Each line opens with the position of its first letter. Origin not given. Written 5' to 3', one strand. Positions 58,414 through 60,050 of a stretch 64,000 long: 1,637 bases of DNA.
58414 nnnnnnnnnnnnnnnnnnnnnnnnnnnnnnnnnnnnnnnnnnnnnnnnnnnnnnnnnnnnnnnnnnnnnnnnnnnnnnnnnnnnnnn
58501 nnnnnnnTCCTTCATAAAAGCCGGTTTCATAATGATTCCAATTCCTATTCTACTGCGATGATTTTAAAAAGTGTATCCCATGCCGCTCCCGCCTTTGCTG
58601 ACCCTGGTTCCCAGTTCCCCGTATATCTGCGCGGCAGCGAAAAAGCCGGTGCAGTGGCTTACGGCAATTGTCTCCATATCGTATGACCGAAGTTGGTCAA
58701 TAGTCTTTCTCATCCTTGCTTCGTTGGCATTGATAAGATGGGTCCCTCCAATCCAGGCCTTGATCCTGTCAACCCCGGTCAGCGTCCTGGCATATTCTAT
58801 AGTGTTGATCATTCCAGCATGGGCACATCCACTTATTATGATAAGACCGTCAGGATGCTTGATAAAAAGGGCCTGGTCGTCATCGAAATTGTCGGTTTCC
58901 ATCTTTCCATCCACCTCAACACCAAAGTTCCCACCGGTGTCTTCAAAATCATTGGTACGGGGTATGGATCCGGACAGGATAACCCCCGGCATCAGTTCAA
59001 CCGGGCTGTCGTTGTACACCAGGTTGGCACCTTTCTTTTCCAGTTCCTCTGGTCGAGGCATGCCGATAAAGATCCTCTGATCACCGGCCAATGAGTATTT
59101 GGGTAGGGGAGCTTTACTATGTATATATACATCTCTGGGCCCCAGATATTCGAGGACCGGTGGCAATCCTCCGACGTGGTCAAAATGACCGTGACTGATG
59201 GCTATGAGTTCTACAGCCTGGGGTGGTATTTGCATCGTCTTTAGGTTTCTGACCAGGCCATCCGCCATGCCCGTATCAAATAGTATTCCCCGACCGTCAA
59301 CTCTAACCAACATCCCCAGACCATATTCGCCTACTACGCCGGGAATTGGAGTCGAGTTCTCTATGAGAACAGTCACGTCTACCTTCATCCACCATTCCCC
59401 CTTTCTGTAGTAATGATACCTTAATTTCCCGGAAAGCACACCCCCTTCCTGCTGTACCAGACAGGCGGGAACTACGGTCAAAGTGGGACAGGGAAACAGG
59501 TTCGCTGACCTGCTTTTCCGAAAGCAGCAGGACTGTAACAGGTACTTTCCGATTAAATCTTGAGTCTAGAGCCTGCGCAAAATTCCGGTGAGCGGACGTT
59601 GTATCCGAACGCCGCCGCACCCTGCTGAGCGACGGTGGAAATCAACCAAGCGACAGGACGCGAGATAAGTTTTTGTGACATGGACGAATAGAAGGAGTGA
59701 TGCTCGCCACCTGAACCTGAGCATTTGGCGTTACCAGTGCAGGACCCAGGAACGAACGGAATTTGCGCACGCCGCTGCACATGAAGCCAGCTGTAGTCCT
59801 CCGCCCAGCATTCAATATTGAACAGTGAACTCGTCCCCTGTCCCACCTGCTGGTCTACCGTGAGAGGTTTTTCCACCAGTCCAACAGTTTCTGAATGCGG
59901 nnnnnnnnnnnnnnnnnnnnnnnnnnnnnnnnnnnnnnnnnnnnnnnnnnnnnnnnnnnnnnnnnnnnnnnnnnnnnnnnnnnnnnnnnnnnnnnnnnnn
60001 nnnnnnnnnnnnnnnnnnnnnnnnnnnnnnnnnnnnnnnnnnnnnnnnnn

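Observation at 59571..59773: Copy R4 of the structured repeat, between an MBL-fold gene and PBP1A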

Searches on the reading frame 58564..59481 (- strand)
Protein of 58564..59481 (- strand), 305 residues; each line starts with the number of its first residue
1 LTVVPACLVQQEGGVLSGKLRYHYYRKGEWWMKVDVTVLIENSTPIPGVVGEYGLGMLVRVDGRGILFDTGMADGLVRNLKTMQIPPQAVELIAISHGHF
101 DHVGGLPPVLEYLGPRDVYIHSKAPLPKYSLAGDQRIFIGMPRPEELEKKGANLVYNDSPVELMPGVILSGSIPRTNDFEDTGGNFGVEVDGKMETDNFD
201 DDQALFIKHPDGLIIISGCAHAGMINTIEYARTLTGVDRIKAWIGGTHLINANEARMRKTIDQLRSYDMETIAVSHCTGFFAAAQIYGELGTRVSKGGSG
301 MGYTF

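Call 21: search_protein_families(library=pfam, proteins=[window:58564-59481:-])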
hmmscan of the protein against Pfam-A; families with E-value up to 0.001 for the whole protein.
window:58564-59481:- (305 aa): 2 families
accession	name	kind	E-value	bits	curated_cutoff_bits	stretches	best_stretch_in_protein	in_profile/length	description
PF00753.33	Lactamase_B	-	3.4e-14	53.7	22.7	1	57-169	9-97/196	Metallo-beta-lactamase superfamily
PF12706.13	Lactamase_B_2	-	9.2e-05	22.6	27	1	66-120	3-60/200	Beta-lactamase superfamily domain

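Call 25: find_encoding_contigs(protein=window:58564-59388:-, flank=10000, max_places=10)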
Protein window:58564-59388:- (274 aa): 12 contigs read that carry it; 8 places shown.
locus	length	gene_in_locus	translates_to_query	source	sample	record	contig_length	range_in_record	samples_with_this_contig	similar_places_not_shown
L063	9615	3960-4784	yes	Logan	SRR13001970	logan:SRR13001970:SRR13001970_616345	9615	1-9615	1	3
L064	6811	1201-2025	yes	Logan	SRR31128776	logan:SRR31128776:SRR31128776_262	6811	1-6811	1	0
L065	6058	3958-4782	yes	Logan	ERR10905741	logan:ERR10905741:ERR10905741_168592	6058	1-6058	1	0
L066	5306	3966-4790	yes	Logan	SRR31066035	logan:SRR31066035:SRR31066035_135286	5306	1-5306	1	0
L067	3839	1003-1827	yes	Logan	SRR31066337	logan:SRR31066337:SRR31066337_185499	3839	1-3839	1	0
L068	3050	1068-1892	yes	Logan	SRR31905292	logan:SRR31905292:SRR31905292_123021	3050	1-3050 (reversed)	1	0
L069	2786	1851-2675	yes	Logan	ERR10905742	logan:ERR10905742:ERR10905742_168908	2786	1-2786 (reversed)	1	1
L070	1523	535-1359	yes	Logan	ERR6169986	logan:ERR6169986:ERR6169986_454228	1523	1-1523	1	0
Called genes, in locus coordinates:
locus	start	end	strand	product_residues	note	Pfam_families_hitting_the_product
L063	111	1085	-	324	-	PF01544:CorA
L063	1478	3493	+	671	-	PF00912:Transgly, PF00905:Transpeptidase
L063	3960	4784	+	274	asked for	PF23023:Anti-Pycsar_Apyc1 (weak), PF00753:Lactamase_B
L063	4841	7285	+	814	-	PF20437:LonC_helical, PF13654:AAA_32, PF20436:LonB_AAA-LID, PF05362:Lon_C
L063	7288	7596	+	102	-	-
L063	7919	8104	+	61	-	-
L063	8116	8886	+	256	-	PF00561:Abhydrolase_1 (weak), PF12146:Hydrolase_4, PF12697:Abhydrolase_6, PF20408:Abhydrolase_11 (weak), PF00326:Peptidase_S9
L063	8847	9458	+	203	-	PF09335:VTT_dom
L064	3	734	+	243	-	?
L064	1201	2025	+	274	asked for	PF23023:Anti-Pycsar_Apyc1 (weak), PF00753:Lactamase_B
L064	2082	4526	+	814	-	PF20437:LonC_helical, PF13654:AAA_32, PF20436:LonB_AAA-LID, PF05362:Lon_C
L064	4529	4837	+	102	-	-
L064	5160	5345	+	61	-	-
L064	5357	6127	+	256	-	PF00561:Abhydrolase_1 (weak), PF12146:Hydrolase_4, PF12697:Abhydrolase_6, PF20408:Abhydrolase_11 (weak), PF00326:Peptidase_S9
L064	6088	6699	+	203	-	PF09335:VTT_dom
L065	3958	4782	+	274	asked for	PF23023:Anti-Pycsar_Apyc1 (weak), PF00753:Lactamase_B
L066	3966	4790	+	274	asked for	PF23023:Anti-Pycsar_Apyc1 (weak), PF00753:Lactamase_B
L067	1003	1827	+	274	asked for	PF23023:Anti-Pycsar_Apyc1 (weak), PF00753:Lactamase_B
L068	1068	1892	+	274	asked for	PF23023:Anti-Pycsar_Apyc1 (weak), PF00753:Lactamase_B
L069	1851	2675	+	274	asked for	PF23023:Anti-Pycsar_Apyc1 (weak), PF00753:Lactamase_B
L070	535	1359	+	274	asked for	PF23023:Anti-Pycsar_Apyc1 (weak), PF00753:Lactamase_B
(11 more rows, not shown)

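Call 33: find_homologous_proteins(query=window:58564-59388:-, max_evalue=1e-40)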
Query window:58564-59388:- (274 aa): 953 proteins with E <= 1e-40 among 2782 candidates; the best 120 are listed.
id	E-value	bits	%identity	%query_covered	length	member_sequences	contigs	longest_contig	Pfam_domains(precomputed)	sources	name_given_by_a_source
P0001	3.8e-182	622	100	100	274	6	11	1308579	PF23023.2,PF00753.34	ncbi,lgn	ncbi:MAG: MBL fold metallo-hydrolase [Syntrophomonadales bacterium]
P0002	1.6e-154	531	84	100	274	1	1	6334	PF00753.34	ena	-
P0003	2.9e-151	521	82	100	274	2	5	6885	PF12706.14,PF23023.2,PF00753.34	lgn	-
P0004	1.8e-148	511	81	100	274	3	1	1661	PF00753.34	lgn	-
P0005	3.5e-145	501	80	100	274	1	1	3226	PF12706.14,PF23023.2,PF00753.34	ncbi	ncbi:MAG: MBL fold metallo-hydrolase [Bacillota bacterium]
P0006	6.8e-133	460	71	100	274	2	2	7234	PF23023.2,PF00753.34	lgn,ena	-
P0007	2.3e-132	459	72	100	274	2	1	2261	PF00753.34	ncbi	-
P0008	1.6e-122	426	66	100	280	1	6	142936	PF23023.2,PF00753.34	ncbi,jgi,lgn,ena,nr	ncbi:MAG: MBL fold metallo-hydrolase [Syntrophomonadaceae bacterium]|nr:MBL fold metallo-hydrolase [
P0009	2.7e-103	363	60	100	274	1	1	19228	PF12706.14,PF00753.34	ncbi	ncbi:MAG: MBL fold metallo-hydrolase [Chitinophagales bacterium]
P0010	6.3e-101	355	55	100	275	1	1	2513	PF23023.2,PF00753.34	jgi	jgi:7,8-dihydropterin-6-yl-methyl-4-(beta-D-ribofuranosyl)aminobenzene 5'-phosphate synthase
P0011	3.5e-100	353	58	100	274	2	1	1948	PF00753.34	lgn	-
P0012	4.6e-96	339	54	100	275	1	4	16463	PF23023.2,PF00753.34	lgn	-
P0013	1.8e-95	337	54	100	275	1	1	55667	PF12706.14,PF23023.2,PF00753.34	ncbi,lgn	ncbi:MAG: MBL fold metallo-hydrolase [Acidobacteriota bacterium]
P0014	1.4e-92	328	53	100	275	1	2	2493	PF23023.2,PF00753.34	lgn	-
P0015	6.7e-87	309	51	100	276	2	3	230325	PF12706.14,PF23023.2,PF00753.34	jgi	-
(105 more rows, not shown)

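Call 34: find_encoding_contigs(protein=P0002, flank=6000, max_places=3)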
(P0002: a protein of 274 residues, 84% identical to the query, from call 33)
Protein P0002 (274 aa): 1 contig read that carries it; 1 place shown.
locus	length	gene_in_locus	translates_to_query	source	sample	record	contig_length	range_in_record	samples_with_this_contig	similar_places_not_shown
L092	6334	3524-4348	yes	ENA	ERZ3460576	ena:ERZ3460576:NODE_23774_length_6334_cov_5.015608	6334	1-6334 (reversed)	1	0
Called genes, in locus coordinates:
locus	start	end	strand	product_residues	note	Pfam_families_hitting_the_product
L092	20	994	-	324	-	PF01544:CorA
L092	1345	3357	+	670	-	PF00912:Transgly, PF00905:Transpeptidase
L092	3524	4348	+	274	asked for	PF00753:Lactamase_B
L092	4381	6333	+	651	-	?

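Call 35: find_encoding_contigs(protein=P0003, flank=6000, max_places=4)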
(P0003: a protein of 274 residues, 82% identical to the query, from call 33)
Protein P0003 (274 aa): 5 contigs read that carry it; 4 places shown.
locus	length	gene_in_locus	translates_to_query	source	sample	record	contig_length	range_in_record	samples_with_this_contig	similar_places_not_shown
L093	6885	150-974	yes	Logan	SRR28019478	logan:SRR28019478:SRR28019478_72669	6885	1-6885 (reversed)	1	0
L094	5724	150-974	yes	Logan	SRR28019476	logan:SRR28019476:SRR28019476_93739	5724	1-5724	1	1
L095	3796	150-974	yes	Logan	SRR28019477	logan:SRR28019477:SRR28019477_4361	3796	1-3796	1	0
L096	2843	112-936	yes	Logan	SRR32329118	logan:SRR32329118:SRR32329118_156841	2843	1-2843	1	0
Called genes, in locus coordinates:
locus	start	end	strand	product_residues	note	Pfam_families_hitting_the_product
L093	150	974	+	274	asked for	PF00753:Lactamase_B, PF23023:Anti-Pycsar_Apyc1 (weak), PF12706:Lactamase_B_2 (faint)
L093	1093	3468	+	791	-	PF20437:LonC_helical, PF13654:AAA_32, PF20436:LonB_AAA-LID, PF05362:Lon_C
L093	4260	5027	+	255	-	PF01738:DLH (faint), PF00561:Abhydrolase_1 (weak), PF12146:Hydrolase_4, PF12697:Abhydrolase_6, PF20408:Abhydrolase_11, PF00326:Peptidase_S9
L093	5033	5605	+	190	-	PF09335:VTT_dom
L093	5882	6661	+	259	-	PF01209:Ubie_methyltran (weak), PF13489:Methyltransf_23, PF13847:Methyltransf_31, PF08241:Methyltransf_11, PF08242:Methyltransf_12, PF13649:Methyltransf_25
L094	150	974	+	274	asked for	PF00753:Lactamase_B, PF23023:Anti-Pycsar_Apyc1 (weak), PF12706:Lactamase_B_2 (faint)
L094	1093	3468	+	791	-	PF20437:LonC_helical, PF13654:AAA_32, PF20436:LonB_AAA-LID, PF05362:Lon_C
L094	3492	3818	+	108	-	-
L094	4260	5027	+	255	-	PF01738:DLH (faint), PF00561:Abhydrolase_1 (weak), PF12146:Hydrolase_4, PF12697:Abhydrolase_6, PF20408:Abhydrolase_11, PF00326:Peptidase_S9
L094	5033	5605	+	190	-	PF09335:VTT_dom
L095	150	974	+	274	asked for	PF00753:Lactamase_B, PF23023:Anti-Pycsar_Apyc1 (weak), PF12706:Lactamase_B_2 (faint)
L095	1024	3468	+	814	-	PF20437:LonC_helical, PF13654:AAA_32, PF20436:LonB_AAA-LID, PF05362:Lon_C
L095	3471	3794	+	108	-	?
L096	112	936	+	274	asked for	PF00753:Lactamase_B, PF23023:Anti-Pycsar_Apyc1 (weak), PF12706:Lactamase_B_2 (faint)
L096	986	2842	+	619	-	?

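Call 36: find_encoding_contigs(protein=P0006, flank=6000, max_places=3)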
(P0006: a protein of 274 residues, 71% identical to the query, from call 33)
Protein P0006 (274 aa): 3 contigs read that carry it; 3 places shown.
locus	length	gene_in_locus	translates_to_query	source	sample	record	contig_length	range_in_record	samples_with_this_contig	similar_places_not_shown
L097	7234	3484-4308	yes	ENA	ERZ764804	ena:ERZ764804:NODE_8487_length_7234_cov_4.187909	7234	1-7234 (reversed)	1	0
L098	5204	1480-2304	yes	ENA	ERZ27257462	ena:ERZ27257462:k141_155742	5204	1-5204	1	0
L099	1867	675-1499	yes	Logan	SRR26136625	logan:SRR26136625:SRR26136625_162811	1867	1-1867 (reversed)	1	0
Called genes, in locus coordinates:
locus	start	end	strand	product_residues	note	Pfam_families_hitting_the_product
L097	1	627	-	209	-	?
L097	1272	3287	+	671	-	PF00912:Transgly, PF00905:Transpeptidase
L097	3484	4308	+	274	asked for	PF23023:Anti-Pycsar_Apyc1 (faint), PF00753:Lactamase_B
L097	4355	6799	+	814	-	PF20437:LonC_helical, PF13654:AAA_32, PF20436:LonB_AAA-LID, PF05362:Lon_C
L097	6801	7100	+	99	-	-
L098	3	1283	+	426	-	?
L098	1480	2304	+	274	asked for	PF23023:Anti-Pycsar_Apyc1 (faint), PF00753:Lactamase_B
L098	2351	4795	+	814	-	PF20437:LonC_helical, PF13654:AAA_32, PF20436:LonB_AAA-LID, PF05362:Lon_C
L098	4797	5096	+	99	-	-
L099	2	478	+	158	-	?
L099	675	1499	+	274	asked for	PF23023:Anti-Pycsar_Apyc1 (faint), PF00753:Lactamase_B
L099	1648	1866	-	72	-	?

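Call 37: find_encoding_contigs(protein=P0008, flank=8000, max_places=3)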
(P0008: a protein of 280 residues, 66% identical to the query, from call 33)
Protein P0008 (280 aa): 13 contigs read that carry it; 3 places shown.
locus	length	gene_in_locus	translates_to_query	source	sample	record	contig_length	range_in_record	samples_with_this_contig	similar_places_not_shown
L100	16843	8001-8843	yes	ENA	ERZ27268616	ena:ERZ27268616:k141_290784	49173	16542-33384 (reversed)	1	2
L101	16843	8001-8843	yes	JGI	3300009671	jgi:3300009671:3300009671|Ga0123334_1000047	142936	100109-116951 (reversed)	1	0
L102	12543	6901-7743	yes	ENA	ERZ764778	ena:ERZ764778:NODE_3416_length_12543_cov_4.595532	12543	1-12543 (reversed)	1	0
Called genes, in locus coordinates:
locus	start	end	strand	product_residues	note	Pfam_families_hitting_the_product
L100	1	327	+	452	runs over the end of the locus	PF00772:DnaB, PF13481:AAA_25, PF03796:DnaB_C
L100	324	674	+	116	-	-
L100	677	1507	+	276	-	PF17284:Spermine_synt_N, PF01564:Spermine_synth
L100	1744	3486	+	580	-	PF01855:POR_N, PF02775:TPP_enzyme_C, PF12797:Fer4_2 (faint), PF00037:Fer4, PF12837:Fer4_6 (weak)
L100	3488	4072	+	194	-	PF01558:POR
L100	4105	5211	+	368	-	PF00155:Aminotran_1_2, PF01053:Cys_Met_Meta_PP (weak)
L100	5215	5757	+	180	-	PF06866:DUF1256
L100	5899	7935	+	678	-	PF00912:Transgly, PF00905:Transpeptidase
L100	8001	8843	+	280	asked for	PF00753:Lactamase_B, PF23023:Anti-Pycsar_Apyc1 (weak)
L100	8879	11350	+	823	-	PF20437:LonC_helical, PF13654:AAA_32, PF20436:LonB_AAA-LID, PF05362:Lon_C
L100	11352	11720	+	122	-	-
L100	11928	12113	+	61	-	-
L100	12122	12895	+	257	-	PF12146:Hydrolase_4, PF00561:Abhydrolase_1 (weak), PF20408:Abhydrolase_11 (faint)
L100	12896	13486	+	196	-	PF09335:VTT_dom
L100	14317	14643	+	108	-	PF01909:NTP_transf_2, PF18765:Polbeta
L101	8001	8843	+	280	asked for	PF00753:Lactamase_B, PF23023:Anti-Pycsar_Apyc1 (weak)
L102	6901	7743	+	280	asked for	PF00753:Lactamase_B, PF23023:Anti-Pycsar_Apyc1 (weak)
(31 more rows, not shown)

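Call 70: find_encoding_contigs(protein=P0005, flank=6000, max_places=3)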
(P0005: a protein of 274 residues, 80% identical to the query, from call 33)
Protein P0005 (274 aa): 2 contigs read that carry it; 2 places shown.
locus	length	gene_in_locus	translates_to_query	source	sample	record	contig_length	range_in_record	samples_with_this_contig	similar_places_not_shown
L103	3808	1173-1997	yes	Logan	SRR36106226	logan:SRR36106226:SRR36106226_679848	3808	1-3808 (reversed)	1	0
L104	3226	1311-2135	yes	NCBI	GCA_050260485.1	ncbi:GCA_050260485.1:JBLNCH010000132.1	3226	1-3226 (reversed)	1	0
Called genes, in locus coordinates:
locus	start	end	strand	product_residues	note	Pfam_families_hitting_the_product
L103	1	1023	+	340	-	?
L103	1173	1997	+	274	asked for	PF23023:Anti-Pycsar_Apyc1 (weak), PF00753:Lactamase_B, PF12706:Lactamase_B_2 (faint)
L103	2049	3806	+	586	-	?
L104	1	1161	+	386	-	PF00905:Transpeptidase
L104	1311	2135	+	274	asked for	PF23023:Anti-Pycsar_Apyc1 (weak), PF00753:Lactamase_B, PF12706:Lactamase_B_2 (faint)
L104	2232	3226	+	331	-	PF13401:AAA_22 (faint), PF20437:LonC_helical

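Call 71: find_encoding_contigs(protein=P0004, flank=6000, max_places=3)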
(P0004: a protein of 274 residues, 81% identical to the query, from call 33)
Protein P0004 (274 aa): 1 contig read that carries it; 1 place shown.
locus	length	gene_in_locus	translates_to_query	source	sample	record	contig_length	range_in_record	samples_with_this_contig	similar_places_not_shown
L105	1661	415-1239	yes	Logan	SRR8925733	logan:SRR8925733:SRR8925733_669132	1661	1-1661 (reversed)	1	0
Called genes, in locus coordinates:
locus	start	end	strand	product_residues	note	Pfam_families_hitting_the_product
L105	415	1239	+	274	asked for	PF00753:Lactamase_B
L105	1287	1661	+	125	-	?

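Call 72: find_encoding_contigs(protein=P0007, flank=6000, max_places=3)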
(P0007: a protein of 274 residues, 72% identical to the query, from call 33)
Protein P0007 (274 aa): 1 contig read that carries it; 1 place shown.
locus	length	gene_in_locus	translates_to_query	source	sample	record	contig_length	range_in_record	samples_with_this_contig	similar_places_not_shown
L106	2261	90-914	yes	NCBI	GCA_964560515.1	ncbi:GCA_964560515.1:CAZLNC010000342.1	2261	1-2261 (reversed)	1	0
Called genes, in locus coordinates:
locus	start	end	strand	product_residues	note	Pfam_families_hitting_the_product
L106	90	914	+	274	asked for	PF00753:Lactamase_B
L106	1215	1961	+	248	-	-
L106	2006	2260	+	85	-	?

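Call 84: find_encoding_contigs(protein=P0009, flank=10000, max_places=3)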
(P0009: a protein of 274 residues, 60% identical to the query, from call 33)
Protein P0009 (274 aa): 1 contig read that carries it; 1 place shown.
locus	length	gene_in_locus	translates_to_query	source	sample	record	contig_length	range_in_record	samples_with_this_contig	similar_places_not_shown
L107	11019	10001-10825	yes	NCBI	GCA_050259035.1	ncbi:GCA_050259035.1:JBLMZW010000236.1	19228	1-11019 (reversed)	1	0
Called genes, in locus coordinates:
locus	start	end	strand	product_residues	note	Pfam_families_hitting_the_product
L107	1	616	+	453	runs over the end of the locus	PF00772:DnaB, PF13481:AAA_25, PF03796:DnaB_C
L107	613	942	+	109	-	-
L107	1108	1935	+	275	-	PF17284:Spermine_synt_N, PF01564:Spermine_synth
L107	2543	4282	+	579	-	PF01855:POR_N, PF02775:TPP_enzyme_C, PF00037:Fer4 (weak)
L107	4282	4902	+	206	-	PF01558:POR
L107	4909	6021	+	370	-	PF00155:Aminotran_1_2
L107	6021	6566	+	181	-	PF06866:DUF1256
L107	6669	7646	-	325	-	PF01544:CorA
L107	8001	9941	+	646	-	PF00912:Transgly, PF00905:Transpeptidase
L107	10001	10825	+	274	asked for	PF00753:Lactamase_B, PF12706:Lactamase_B_2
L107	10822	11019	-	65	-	?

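Call 85: find_encoding_contigs(protein=P0013, flank=10000, max_places=3)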
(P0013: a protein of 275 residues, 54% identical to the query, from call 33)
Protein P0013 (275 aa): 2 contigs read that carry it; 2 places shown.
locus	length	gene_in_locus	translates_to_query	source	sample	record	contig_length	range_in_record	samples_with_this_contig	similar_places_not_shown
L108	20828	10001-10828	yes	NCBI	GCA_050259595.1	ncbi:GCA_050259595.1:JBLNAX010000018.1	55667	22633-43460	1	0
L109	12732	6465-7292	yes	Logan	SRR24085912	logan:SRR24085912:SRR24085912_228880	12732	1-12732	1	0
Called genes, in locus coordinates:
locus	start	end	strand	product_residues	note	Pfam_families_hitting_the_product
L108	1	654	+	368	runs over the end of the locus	PF00155:Aminotran_1_2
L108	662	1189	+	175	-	PF06866:DUF1256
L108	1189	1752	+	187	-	-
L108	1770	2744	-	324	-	PF01544:CorA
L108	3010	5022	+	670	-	PF00912:Transgly, PF00905:Transpeptidase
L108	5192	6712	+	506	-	PF00171:Aldedh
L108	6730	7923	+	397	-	PF00465:Fe-ADH, PF13685:Fe-ADH_2 (faint), PF25137:ADH_Fe_C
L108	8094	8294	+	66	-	-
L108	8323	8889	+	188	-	-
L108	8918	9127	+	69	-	PF10049:DUF2283 (weak)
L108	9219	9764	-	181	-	PF04367:DUF502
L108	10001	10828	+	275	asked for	PF00753:Lactamase_B, PF23023:Anti-Pycsar_Apyc1 (weak), PF12706:Lactamase_B_2 (weak)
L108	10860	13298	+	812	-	PF20437:LonC_helical, PF13654:AAA_32, PF20436:LonB_AAA-LID, PF05362:Lon_C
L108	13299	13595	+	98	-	-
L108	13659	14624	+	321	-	PF00515:TPR_1 (faint), PF07719:TPR_2 (faint), PF13432:TPR_16 (weak), PF14559:TPR_19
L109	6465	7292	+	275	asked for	PF00753:Lactamase_B, PF23023:Anti-Pycsar_Apyc1 (weak), PF12706:Lactamase_B_2 (weak)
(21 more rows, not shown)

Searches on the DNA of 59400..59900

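Call 8: search_rna_families(source=window, start=59400, end=59900, threshold=evalue, max_evalue=10, show_alignments=3)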
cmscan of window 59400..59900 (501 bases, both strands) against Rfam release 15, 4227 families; matches with E-value up to 10: 4.
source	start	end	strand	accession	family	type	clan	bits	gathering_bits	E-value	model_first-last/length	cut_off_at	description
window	59739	59846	-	RF00313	snoZ173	Gene; snRNA; snoRNA; CD-box;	-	15.3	70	6.7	1-107/107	no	Small nucleolar RNA Z173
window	59472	59509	+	RF04190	Hairpin-meta1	Gene; ribozyme;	-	15.2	40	7.7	1-90/90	no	Hairpin ribozyme 1 from viruses-like metatranscriptomes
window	59829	59885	-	RF02186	ST7-OT3_4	Gene; lncRNA;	-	15.1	80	0.31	21-73/73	no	ST7 overlapping transcript 3 conserved region 4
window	59402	59426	-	RF03010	mcrA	Gene; sRNA;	-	11.3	57.6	2.9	1-51/51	no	mcrA RNA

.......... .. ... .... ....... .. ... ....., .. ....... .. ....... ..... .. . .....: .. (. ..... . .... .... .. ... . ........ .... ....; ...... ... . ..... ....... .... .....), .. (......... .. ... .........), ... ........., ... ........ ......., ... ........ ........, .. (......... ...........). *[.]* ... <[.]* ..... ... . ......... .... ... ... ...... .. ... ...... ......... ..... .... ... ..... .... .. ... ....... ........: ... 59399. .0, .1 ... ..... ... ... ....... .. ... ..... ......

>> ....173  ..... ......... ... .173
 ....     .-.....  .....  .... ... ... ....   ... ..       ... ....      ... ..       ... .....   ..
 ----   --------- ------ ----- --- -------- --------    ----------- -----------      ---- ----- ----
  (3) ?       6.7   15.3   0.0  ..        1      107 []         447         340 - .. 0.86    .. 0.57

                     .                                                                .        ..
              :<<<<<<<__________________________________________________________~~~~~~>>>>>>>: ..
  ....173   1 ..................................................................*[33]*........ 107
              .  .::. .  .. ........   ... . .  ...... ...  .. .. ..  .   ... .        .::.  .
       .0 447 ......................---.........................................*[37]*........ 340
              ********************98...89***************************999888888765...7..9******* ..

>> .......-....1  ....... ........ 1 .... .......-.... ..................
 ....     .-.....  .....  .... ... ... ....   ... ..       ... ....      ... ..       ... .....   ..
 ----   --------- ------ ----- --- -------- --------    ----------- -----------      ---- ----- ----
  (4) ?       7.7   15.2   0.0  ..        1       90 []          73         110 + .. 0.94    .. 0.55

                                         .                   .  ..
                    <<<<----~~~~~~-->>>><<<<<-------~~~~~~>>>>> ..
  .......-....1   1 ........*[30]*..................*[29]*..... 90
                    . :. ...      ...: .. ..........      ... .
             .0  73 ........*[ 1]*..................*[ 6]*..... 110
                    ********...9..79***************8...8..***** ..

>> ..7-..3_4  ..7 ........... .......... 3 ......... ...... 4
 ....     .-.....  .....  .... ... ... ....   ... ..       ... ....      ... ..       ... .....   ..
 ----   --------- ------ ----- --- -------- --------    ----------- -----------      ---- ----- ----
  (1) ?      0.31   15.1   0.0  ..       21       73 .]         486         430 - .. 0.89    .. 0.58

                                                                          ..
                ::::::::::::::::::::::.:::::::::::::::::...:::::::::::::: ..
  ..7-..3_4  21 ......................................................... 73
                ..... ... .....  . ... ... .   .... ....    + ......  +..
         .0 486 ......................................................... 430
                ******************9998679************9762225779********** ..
